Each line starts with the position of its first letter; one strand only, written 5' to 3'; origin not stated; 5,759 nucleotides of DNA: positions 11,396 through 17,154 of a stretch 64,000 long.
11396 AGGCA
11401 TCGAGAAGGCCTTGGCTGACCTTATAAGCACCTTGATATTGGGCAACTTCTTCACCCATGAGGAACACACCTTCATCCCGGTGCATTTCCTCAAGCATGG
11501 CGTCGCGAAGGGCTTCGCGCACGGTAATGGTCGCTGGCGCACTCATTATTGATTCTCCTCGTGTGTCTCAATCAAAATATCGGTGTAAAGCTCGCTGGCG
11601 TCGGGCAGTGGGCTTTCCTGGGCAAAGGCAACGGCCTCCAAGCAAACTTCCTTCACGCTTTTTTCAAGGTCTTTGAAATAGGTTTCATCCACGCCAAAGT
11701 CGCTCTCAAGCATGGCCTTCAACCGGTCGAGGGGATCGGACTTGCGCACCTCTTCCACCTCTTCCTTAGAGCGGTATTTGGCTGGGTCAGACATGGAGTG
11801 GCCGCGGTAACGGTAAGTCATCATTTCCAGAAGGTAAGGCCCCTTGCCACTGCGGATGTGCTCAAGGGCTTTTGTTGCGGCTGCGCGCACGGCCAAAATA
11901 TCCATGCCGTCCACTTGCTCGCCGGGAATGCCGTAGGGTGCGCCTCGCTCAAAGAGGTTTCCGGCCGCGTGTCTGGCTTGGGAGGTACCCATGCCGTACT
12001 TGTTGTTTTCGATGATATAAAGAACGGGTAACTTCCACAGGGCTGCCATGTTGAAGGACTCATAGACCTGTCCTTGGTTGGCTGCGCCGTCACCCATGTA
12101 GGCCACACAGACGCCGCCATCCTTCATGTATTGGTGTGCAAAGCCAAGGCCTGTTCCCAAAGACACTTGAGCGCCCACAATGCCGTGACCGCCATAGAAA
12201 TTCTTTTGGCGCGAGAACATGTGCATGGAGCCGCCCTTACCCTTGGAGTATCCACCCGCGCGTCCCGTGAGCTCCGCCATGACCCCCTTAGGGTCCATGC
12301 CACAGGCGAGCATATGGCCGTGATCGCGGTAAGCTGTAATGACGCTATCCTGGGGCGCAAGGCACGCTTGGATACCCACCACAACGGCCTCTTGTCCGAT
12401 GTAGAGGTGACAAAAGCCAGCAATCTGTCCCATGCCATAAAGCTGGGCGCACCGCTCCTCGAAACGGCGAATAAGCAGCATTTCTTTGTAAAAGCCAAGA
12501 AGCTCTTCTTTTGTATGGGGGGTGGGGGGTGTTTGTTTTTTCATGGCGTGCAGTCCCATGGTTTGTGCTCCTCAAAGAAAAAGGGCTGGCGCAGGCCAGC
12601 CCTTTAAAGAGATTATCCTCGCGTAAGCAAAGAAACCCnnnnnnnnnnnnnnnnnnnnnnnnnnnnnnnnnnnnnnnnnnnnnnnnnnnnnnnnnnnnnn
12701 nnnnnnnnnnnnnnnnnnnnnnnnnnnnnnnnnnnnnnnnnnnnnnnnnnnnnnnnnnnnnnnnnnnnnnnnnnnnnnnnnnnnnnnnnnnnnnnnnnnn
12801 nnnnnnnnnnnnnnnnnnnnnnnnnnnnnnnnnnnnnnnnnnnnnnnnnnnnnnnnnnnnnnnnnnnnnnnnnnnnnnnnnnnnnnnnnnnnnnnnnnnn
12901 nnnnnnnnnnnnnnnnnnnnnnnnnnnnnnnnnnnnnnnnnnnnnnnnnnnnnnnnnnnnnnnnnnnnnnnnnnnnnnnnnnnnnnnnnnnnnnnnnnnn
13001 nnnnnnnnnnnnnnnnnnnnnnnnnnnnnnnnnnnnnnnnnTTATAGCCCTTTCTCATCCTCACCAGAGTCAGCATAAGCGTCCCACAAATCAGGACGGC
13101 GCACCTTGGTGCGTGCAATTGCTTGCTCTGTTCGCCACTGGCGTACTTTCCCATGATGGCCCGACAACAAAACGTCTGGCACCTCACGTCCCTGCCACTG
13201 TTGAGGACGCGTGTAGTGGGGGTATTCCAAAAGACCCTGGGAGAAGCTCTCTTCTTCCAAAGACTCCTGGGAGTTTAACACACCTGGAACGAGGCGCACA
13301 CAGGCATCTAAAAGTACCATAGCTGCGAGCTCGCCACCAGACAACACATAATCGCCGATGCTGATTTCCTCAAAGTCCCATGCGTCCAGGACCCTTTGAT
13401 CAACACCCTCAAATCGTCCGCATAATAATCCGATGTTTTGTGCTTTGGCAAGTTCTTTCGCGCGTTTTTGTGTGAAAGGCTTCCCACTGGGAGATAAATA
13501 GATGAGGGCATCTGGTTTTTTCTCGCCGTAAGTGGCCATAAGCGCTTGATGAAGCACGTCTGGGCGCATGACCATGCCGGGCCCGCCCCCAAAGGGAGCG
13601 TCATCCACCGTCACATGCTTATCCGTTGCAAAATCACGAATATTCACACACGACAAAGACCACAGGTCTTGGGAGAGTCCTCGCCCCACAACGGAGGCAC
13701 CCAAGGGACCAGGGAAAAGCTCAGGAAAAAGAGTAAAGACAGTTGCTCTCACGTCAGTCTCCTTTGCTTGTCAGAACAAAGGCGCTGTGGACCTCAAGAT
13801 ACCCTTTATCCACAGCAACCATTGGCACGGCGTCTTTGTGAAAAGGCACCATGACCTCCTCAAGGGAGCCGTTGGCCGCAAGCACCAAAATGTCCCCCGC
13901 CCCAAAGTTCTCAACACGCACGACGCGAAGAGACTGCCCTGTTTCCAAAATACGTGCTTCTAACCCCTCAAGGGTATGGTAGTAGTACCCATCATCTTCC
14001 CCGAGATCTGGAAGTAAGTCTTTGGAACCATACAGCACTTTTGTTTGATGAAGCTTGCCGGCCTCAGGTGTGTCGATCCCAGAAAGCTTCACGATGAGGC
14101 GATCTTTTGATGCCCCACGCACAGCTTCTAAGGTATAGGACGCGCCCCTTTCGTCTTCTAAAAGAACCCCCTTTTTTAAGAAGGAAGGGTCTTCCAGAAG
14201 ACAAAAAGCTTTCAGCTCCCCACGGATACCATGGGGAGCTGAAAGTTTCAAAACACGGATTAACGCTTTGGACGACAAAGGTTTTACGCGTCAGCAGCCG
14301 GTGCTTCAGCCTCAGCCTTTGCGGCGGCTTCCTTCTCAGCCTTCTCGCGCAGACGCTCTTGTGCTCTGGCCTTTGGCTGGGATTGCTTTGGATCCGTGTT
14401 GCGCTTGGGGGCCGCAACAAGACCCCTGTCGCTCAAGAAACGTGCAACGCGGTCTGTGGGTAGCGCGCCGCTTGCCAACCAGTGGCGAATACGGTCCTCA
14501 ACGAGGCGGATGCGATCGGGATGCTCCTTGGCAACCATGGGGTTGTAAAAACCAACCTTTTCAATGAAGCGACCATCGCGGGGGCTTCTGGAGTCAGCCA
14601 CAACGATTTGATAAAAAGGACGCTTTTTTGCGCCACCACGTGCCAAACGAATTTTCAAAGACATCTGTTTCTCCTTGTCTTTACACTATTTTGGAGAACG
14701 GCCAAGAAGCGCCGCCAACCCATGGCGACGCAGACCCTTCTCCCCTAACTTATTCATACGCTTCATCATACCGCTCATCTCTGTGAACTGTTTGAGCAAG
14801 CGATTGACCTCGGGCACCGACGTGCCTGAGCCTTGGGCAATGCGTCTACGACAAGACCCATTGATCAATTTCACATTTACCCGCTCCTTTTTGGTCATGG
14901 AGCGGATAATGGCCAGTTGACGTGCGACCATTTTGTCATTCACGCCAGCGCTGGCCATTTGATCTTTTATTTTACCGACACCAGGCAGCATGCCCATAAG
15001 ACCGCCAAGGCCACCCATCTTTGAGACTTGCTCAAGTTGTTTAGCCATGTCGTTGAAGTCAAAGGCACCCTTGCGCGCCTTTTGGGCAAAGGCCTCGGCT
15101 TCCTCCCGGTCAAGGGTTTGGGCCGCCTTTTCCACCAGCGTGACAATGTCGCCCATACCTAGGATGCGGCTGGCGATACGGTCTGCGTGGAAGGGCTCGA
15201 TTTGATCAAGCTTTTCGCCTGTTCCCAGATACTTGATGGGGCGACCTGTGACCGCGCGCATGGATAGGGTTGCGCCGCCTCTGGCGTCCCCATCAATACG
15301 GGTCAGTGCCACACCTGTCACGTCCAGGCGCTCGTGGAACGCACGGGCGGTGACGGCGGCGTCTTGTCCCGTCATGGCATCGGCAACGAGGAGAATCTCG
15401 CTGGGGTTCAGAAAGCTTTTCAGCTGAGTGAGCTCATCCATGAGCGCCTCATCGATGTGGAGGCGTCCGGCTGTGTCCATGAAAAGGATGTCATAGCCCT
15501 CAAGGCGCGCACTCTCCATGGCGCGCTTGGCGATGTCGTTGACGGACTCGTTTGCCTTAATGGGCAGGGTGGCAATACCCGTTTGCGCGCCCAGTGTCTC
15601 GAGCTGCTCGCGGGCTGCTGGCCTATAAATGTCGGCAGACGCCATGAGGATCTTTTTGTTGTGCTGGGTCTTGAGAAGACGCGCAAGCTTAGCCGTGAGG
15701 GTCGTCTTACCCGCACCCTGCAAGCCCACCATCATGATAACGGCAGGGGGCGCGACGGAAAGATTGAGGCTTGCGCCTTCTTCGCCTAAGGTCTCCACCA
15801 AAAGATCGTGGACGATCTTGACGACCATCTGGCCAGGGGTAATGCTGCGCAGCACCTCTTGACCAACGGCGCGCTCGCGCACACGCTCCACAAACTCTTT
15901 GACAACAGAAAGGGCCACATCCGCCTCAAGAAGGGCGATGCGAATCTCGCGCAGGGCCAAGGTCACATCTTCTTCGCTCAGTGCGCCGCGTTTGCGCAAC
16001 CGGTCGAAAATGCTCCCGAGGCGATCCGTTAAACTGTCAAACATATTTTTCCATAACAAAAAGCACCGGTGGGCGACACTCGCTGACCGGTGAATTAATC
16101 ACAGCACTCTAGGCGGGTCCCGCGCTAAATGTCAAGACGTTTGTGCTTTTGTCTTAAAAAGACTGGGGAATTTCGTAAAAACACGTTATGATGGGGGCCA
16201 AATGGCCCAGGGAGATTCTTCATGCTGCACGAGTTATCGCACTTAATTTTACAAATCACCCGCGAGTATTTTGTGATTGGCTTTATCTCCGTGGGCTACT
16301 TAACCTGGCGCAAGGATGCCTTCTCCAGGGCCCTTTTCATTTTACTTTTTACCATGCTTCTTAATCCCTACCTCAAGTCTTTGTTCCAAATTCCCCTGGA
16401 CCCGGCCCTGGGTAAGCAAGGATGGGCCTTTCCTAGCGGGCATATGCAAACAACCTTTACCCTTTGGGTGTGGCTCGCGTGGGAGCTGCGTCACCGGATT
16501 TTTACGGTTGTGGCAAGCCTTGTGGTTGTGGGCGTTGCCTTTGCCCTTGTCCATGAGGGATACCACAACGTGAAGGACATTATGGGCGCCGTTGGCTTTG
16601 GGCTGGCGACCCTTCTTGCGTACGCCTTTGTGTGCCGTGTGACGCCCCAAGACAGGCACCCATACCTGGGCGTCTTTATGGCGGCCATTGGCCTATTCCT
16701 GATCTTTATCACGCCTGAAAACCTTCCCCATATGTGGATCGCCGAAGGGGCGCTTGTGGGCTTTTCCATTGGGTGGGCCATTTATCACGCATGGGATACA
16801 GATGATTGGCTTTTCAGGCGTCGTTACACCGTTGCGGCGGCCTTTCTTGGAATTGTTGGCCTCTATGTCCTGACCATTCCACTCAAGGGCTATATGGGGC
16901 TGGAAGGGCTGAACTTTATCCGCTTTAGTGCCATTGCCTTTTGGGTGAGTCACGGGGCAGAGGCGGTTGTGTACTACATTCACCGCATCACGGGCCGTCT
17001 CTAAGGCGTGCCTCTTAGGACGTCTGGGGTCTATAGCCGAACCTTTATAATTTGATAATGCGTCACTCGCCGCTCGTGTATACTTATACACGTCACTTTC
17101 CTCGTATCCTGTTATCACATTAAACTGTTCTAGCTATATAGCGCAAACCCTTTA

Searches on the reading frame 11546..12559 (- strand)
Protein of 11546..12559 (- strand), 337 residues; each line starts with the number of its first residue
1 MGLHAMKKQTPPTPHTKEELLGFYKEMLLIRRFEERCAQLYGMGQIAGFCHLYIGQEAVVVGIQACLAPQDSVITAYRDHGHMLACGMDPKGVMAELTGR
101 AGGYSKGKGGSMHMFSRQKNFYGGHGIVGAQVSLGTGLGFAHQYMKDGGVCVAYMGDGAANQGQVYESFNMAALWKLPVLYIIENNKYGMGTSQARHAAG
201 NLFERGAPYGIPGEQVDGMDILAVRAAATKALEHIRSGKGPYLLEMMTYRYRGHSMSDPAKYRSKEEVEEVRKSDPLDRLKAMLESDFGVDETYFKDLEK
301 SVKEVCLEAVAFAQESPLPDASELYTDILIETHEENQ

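Call 27: search_protein_families(library=pfam, proteins=[window:11546-12559:-], max_evalue=0.001)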
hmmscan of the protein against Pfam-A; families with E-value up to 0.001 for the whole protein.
window:11546-12559:- (337 aa): 2 families
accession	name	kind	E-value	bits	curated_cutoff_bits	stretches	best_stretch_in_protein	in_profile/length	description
PF00676.26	E1_dh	-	1.4e-99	333.3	22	1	26-321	2-299/300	Dehydrogenase E1 component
PF13292.11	DXP_synthase_N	-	1.5e-05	24.9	21.2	1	121-189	108-174/274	1-deoxy-D-xylulose-5-phosphate synthase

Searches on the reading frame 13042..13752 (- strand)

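Call 27: search_protein_families(library=pfam, proteins=[window:13042-13752:-], max_evalue=0.001)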
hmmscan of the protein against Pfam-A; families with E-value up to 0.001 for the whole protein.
window:13042-13752:- (236 aa): 1 family
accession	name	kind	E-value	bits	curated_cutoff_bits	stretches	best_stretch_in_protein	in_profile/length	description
PF01746.26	tRNA_m1G_MT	-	9.5e-57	192.3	27.3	1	28-220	7-195/195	tRNA (Guanine-1)-methyltransferase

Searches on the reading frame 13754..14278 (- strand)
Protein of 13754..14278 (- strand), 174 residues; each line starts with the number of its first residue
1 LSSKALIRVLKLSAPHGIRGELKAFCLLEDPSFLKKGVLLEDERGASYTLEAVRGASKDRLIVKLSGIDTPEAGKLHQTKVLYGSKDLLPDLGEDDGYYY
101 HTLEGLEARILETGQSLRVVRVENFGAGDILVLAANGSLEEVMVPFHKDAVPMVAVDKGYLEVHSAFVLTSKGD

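Call 27: search_protein_families(library=pfam, proteins=[window:13754-14278:-], max_evalue=0.001)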
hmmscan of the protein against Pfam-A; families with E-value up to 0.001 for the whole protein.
window:13754-14278:- (174 aa): 2 families
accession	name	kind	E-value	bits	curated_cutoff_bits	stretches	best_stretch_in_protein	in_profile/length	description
PF01782.24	RimM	-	4.8e-10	40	23.5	1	11-75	4-71/84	RimM N-terminal domain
PF24986.1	PRC_RimM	-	3.1e-06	27.2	27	1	118-163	19-63/69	RimM PRC barrel domain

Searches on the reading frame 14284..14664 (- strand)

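Call 27: search_protein_families(library=pfam, proteins=[window:14284-14664:-], max_evalue=0.001)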
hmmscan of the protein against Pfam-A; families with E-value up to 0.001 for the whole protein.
window:14284-14664:- (126 aa): 1 family
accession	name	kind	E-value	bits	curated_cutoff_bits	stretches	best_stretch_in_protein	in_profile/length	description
PF00886.24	Ribosomal_S16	-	2.1e-28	98.5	27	1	9-70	1-62/62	Ribosomal protein S16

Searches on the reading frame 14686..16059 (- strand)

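Call 27: search_protein_families(library=pfam, proteins=[window:14686-16059:-], max_evalue=0.001)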
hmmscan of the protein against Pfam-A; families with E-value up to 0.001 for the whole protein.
window:14686-16059:- (457 aa): 10 families
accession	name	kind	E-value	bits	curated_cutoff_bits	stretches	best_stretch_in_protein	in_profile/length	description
PF00448.28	SRP54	-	2.7e-70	236.5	22.7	1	105-301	1-196/196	SRP54-type protein, GTPase domain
PF02978.25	SRP_SPB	-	1.9e-31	108.7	27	1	333-432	2-91/91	Signal peptide binding domain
PF02881.24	SRP54_N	-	2.3e-21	76.2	22.4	1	10-85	1-73/75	SRP54-type protein, helical bundle domain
PF06414.18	Zeta_toxin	-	7e-07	29.3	22.3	1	103-198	14-105/199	Zeta toxin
PF01656.29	CbiA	-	1.4e-06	28.7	25.4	1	115-265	9-93/125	CobQ/CobB/MinD/ParA nucleotide binding domain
PF13207.12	AAA_17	-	3.4e-05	24.6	27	0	111-226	1-109/136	AAA domain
PF00005.33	ABC_tran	-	8.2e-05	23.7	25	1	98-161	4-69/137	ABC transporter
PF13671.12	AAA_33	-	0.00013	22.7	27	1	107-183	1-65/143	AAA domain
PF13604.12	AAA_30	-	0.00038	20.7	27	1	106-244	19-139/191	AAA domain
PF13401.12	AAA_22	-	0.00093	20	27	0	107-218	7-109/130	AAA domain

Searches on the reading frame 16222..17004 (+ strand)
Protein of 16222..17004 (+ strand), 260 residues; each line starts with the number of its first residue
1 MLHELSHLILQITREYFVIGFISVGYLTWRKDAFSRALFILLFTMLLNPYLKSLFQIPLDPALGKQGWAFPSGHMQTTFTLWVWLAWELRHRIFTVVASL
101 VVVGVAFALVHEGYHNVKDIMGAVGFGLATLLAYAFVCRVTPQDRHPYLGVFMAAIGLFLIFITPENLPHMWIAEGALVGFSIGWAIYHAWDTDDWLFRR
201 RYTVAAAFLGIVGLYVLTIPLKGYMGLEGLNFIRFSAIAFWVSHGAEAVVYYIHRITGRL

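Call 27: search_protein_families(library=pfam, proteins=[window:16222-17004:+], max_evalue=0.001)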
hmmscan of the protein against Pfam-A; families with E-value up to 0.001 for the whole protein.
window:16222-17004:+ (260 aa): 2 families
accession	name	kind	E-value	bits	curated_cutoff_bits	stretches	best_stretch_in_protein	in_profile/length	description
PF01569.27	PAP2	-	8.6e-09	35.7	27.2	1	63-134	44-121/130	PAP2 superfamily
PF14378.12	PAP2_3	-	0.00011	22.5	27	1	59-131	116-188/190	PAP2 superfamily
